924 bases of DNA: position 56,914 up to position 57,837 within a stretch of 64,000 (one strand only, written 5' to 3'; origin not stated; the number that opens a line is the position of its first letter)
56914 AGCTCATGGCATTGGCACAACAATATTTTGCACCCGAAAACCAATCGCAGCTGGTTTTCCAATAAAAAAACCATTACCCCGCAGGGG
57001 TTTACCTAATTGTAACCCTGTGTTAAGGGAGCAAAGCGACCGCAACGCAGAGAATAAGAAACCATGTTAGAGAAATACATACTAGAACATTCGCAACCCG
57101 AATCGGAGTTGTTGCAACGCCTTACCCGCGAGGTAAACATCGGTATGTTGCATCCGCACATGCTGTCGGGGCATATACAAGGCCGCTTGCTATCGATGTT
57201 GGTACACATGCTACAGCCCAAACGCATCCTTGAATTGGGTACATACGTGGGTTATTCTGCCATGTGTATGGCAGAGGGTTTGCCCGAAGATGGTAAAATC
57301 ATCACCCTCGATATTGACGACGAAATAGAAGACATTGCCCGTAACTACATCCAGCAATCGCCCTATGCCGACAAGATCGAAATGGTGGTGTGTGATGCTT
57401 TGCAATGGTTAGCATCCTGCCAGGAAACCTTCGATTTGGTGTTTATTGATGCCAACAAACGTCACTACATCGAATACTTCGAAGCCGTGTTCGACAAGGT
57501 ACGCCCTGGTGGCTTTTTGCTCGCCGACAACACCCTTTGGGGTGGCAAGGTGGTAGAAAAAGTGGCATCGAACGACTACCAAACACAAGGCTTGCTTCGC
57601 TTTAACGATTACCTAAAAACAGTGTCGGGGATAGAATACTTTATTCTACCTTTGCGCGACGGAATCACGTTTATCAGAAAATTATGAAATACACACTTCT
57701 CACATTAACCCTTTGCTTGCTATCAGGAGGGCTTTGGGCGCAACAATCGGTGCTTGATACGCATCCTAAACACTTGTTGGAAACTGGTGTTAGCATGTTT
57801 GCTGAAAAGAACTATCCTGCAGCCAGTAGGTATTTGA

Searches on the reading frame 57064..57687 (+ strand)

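Call 20: search_protein_families(library=pfam, proteins=[window:57064-57687:+], max_evalue=0.001)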
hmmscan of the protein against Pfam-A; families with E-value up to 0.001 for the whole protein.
window:57064-57687:+ (207 aa): 8 families
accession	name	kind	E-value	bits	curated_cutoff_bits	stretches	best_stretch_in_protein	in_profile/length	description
PF01596.23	Methyltransf_3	-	7.6e-54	182.5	22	1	8-207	2-204/204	O-methyltransferase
PF13578.12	Methyltransf_24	-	1.5e-16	61.6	26.3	1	56-156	1-104/105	Methyltransferase domain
PF13649.12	Methyltransf_25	-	4.1e-07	31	27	1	55-150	1-97/97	Methyltransferase domain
PF01135.25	PCMT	-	5.3e-07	30.1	20.3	1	37-153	60-170/210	Protein-L-isoaspartate(D-aspartate) O-methyltransferase (PCMT)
PF04989.18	RMNT_CmcI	-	1.6e-05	25.2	23.2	1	46-113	27-95/206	Rhamnosyl O-methyltransferase/CmcI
PF01564.23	Spermine_synth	-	1.6e-05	24.9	22.9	1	77-154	43-130/186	Spermine/spermidine synthase domain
PF13847.12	Methyltransf_31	-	2.5e-05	24.4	27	1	53-146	5-101/145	Methyltransferase domain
PF01209.24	Ubie_methyltran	-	0.00045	20.1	20.1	1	47-153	43-150/233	ubiE/COQ5 methyltransferase family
